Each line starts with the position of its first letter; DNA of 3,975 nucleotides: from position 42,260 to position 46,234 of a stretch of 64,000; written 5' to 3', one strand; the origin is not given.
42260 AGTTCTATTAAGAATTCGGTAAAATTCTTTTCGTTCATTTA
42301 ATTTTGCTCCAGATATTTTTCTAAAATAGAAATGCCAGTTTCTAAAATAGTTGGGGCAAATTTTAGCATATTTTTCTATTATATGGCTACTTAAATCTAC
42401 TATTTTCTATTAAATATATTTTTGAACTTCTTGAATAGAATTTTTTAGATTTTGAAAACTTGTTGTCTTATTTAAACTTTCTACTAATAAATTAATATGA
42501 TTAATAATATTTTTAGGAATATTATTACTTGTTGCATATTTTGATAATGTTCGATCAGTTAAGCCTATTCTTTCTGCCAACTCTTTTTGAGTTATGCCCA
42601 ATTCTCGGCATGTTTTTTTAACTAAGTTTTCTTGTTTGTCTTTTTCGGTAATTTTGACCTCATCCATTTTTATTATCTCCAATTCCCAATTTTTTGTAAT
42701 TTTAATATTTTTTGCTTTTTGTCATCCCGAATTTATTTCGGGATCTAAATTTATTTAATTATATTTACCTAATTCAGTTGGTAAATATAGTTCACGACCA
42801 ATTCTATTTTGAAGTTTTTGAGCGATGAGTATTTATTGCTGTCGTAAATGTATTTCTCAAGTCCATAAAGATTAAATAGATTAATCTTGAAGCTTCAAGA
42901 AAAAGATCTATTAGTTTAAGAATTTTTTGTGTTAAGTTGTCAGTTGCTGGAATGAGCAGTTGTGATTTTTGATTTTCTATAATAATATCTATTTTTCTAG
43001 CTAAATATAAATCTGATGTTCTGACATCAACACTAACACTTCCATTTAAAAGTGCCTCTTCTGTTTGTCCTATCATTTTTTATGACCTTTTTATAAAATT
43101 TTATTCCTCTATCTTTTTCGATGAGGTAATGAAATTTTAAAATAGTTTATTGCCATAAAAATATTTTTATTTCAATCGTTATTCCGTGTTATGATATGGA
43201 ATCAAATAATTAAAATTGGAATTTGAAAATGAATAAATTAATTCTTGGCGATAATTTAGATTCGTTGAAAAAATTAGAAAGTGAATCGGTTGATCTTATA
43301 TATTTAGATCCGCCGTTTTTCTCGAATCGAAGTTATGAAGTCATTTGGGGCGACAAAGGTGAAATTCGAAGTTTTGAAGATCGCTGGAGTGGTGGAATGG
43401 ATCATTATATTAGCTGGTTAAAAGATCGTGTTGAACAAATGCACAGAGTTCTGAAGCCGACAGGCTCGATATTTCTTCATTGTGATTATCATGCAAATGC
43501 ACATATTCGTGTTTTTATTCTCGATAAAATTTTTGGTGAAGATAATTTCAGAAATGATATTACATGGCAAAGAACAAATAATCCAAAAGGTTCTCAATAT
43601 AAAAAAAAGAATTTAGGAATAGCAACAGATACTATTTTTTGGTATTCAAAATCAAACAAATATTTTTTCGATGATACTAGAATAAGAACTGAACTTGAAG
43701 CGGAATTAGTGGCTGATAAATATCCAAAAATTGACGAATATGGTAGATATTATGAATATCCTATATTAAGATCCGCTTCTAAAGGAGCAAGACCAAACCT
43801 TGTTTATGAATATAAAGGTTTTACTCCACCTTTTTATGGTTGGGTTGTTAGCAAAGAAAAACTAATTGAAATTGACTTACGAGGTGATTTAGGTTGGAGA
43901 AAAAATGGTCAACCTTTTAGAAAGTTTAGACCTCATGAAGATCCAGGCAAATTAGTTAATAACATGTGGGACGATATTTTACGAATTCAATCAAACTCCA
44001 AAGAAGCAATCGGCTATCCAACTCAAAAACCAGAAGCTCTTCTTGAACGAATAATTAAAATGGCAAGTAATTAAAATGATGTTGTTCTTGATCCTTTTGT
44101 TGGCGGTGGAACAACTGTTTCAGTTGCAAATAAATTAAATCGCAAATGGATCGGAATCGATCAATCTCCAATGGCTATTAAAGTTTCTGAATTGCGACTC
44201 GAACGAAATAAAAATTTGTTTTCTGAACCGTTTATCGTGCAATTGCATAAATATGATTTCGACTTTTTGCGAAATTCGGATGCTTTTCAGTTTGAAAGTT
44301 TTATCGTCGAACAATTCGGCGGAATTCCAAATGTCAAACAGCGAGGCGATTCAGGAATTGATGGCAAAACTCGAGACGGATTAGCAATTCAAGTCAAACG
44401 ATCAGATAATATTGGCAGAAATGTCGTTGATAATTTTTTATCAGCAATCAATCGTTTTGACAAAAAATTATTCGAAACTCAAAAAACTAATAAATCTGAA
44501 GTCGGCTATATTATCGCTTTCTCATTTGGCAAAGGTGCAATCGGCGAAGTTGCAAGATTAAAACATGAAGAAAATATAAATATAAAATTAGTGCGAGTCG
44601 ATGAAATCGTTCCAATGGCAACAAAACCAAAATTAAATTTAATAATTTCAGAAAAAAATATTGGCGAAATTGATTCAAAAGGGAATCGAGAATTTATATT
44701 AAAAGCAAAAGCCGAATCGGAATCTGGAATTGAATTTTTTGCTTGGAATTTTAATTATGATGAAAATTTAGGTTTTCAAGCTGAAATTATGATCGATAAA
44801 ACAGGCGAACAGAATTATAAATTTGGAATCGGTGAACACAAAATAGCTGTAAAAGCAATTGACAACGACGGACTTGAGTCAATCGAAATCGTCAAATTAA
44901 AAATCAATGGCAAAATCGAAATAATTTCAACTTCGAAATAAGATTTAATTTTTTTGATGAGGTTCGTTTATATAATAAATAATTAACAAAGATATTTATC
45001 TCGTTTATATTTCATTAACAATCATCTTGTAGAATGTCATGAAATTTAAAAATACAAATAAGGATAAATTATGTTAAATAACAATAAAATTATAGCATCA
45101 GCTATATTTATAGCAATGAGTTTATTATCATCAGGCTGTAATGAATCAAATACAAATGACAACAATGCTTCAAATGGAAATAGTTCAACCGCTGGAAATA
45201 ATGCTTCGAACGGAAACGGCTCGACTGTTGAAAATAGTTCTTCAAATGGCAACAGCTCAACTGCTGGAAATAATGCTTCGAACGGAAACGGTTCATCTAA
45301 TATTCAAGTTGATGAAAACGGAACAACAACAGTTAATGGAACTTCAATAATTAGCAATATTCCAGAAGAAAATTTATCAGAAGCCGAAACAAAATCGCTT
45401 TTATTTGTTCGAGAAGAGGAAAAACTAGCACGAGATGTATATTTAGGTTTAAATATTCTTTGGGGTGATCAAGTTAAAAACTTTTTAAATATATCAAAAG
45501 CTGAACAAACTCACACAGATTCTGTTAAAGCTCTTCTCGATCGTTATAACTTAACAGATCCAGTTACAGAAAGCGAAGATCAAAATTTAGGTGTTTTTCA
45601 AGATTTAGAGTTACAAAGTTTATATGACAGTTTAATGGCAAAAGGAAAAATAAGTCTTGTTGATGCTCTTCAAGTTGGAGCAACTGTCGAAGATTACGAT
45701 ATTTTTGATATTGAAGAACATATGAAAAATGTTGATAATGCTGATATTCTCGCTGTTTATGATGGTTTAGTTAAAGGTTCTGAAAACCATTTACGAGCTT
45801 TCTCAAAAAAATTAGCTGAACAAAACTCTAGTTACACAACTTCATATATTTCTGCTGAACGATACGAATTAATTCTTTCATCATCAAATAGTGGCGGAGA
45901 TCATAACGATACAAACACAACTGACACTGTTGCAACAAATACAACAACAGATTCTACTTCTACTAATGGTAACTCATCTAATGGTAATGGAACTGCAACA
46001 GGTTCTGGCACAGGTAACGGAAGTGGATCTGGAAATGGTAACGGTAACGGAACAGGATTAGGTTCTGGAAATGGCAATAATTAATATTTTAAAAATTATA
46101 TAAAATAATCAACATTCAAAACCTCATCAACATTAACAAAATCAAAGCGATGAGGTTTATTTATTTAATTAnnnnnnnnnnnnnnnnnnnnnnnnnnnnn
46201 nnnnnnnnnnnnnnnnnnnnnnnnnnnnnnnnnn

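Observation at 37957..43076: Tandem array of HTH + Rha/Bro-KilAC cassettes: conserved scaffolds, swapped specificity segments, no phage context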

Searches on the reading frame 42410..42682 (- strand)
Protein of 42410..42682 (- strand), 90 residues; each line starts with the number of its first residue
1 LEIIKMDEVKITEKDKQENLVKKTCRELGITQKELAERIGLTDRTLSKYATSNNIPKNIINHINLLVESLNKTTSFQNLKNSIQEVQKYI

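Call 3: search_protein_families(library=pfam, proteins=[window:42410-42682:-], max_evalue=0.1)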
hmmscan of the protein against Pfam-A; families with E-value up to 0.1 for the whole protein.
window:42410-42682:- (90 aa): 13 families
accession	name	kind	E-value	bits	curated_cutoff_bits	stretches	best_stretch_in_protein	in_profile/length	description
PF01381.28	HTH_3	-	4.1e-07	30.4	23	1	23-51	3-31/55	Helix-turn-helix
PF12844.13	HTH_19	-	0.00082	19.7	30.2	1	21-49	4-32/64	Helix-turn-helix domain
PF13412.12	HTH_24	-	0.00096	19.1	21.9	1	29-49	17-37/48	Winged helix-turn-helix DNA-binding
PF20432.4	Xre-like-HTH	-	0.0012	19.5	25.8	1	21-48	15-42/63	Antitoxin Xre-like helix-turn-helix domain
PF13443.12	HTH_26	-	0.0028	18.3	22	1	22-56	3-39/63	Cro/C1-type HTH DNA-binding domain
PF13545.12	HTH_Crp_2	-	0.004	17.5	27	1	25-48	18-41/70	Crp-like helix-turn-helix domain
PF07022.19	Phage_CI_repr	-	0.0064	17.2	22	1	21-65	3-48/65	Bacteriophage CI repressor helix-turn-helix domain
PF13560.12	HTH_31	-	0.013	16.3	27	1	25-54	10-39/64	Helix-turn-helix domain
PF10723.15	RepB-RCR_reg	-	0.022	15.1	21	1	8-40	41-73/81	Replication regulatory protein RepB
PF15943.11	YdaS_toxin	-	0.023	15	30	1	23-64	3-44/65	Bacterial toxin YdaS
PF13411.12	MerR_1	-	0.047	14.2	21.6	0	33-59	4-30/69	MerR HTH family regulatory protein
PF08279.18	HTH_11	-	0.05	13.9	25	0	30-49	16-35/55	HTH domain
PF07216.17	LcrG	-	0.061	13.7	24.1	1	3-51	8-56/91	LcrG protein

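Call 6: search_protein_families(library=phrogs, proteins=[window:42410-42682:-], max_evalue=0.01)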
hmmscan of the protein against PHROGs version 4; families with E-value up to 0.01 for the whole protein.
window:42410-42682:- (90 aa): 20 families
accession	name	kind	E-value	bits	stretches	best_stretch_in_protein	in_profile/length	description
phrog_4779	-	transcription regulation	3.9e-13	50.8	1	17-87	3-75/98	transcriptional regulator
phrog_8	-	transcription regulation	2e-07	31.8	1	4-58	63-119/346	transcriptional regulator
phrog_4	-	transcription regulation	5.4e-06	26.6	1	13-72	133-186/400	transcriptional repressor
phrog_3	-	transcription regulation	9.7e-05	23.3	1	12-65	84-132/430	transcriptional repressor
phrog_2439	-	transcription regulation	0.00013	21.9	1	21-76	12-65/367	transcriptional regulator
phrog_2967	-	transcription regulation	0.00017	22.2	1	22-70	16-62/225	transcriptional regulator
phrog_7241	-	transcription regulation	0.00022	22.3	1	17-59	62-105/122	transcriptional regulator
phrog_57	-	head and packaging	0.0004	21.3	1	27-57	10-40/199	terminase small subunit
phrog_4151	-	DNA, RNA and nucleotide metabolism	0.00043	21.1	1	13-70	5-60/154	DNA binding protein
phrog_296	-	integration and excision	0.001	18.8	1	6-85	217-300/626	DNA transposition protein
phrog_268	-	unknown function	0.0011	19.8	1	26-78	54-105/119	-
phrog_2339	-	DNA, RNA and nucleotide metabolism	0.002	19.1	1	9-50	18-59/98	HTH DNA binding protein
phrog_2328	-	transcription regulation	0.003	18.3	1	22-62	21-62/128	transcriptional repressor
phrog_597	-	DNA, RNA and nucleotide metabolism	0.0047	17.9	1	30-57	113-141/200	DNA binding protein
phrog_2113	-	unknown function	0.0054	17.6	1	5-49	3-47/113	-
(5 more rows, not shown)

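Call 37: search_protein_families(library=padloc, proteins=[window:42410-42682:-], max_evalue=0.001)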
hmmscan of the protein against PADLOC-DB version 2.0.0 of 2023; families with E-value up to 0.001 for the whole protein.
window:42410-42682:- (90 aa): 4 families
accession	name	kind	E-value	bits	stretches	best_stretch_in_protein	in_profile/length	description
PDLC03947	RmrA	-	4.9e-05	20.3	1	13-77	8-70/383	-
PDLC03949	RmrA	-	0.00026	18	1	28-77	14-61/363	-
PDLC03948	RmrA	-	0.00046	17.2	1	26-77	18-67/397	-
PDLC04133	mad1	-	0.00065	17.9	1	30-57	6-33/60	mads_1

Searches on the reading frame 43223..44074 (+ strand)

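Call 35: search_protein_families(library=pfam, proteins=[window:43223-44074:+], max_evalue=0.0001)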
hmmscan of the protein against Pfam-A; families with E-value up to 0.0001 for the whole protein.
window:43223-44074:+ (283 aa): 1 family
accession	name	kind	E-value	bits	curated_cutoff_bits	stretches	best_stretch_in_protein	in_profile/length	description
PF01555.25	N6_N4_Mtase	-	1e-31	111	26.7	1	23-283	1-180/221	DNA methylase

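Call 37: search_protein_families(library=padloc, proteins=[window:43223-44074:+], max_evalue=0.001)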
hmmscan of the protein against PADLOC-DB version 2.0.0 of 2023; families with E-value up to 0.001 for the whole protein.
window:43223-44074:+ (283 aa): 39 families (the best 25 are shown)
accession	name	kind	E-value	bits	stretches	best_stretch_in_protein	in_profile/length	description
PDLC03339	MTase_II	-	5.6e-46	155.1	2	2-150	2-143/399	Type II methyltransferase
PDLC03354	MTase_II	-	7.7e-43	145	1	4-283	61-339/425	Type II methyltransferase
PDLC03371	MTase_II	-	5.1e-31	106.2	1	2-283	9-209/260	Type II methyltransferase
PDLC03638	MTase_III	-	4.8e-28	95.9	1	12-283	392-634/816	Type III methyltransferase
PDLC03300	MTase_II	-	1.3e-27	94.7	2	5-154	13-174/302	Type II methyltransferase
PDLC03299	MTase_II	-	4.6e-25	86.7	2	4-158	15-152/296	Type II methyltransferase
PDLC03644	MTase_III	-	6.7e-24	82.5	1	4-283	39-344/542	Type III methyltransferase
PDLC03636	MTase_III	-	2.4e-23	80.8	1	3-148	46-178/575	Type III methyltransferase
PDLC03635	MTase_III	-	9.2e-23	78.8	1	5-163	220-369/708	Type III methyltransferase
PDLC03633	MTase_III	-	3.8e-22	76.7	1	4-158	78-243/616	Type III methyltransferase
PDLC03216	MTase_II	-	1.1e-21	75.2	1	2-150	10-157/364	Type II methyltransferase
PDLC03738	oMTase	-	2.9e-20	70.3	1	3-147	20-164/376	orphan methyltransferase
PDLC03265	MTase_II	-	1.6e-19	68.5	1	6-151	27-156/333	Type II methyltransferase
PDLC03634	MTase_III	-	1.6e-18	64.9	2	69-281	180-405/621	Type III methyltransferase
PDLC03641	MTase_III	-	5.5e-18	62.8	1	4-282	105-408/657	Type III methyltransferase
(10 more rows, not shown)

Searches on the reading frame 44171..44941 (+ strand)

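Call 35: search_protein_families(library=pfam, proteins=[window:44171-44941:+], max_evalue=0.0001)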
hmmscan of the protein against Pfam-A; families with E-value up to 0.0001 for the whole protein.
window:44171-44941:+ (256 aa): 0 families

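Call 36: search_protein_families(library=phrogs, proteins=[window:44171-44941:+], max_evalue=0.001)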
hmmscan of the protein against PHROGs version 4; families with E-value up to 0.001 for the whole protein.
window:44171-44941:+ (256 aa): 0 families

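Call 37: search_protein_families(library=padloc, proteins=[window:44171-44941:+], max_evalue=0.001)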
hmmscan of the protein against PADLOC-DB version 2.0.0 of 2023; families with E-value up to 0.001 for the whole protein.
window:44171-44941:+ (256 aa): 0 families

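Call 105: search_protein_families(library=pfam, proteins=[window:44171-44941:+], max_evalue=1)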
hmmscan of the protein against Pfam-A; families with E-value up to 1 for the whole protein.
window:44171-44941:+ (256 aa): 2 families
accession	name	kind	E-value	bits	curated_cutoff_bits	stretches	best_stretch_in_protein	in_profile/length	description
PF04471.18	Mrr_cat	-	0.00023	21.7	21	1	37-147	5-112/115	Restriction endonuclease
PF11184.13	DUF2969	-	0.14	13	25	1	131-184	3-51/71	Protein of unknown function (DUF2969)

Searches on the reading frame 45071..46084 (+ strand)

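Call 35: search_protein_families(library=pfam, proteins=[window:45071-46084:+], max_evalue=0.0001)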
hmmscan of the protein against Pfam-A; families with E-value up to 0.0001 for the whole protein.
window:45071-46084:+ (337 aa): 1 family
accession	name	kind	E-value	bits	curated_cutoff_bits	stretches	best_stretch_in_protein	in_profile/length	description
PF09968.15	DUF2202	-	1.2e-51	175.1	22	1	107-271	2-161/162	Uncharacterized protein domain (DUF2202)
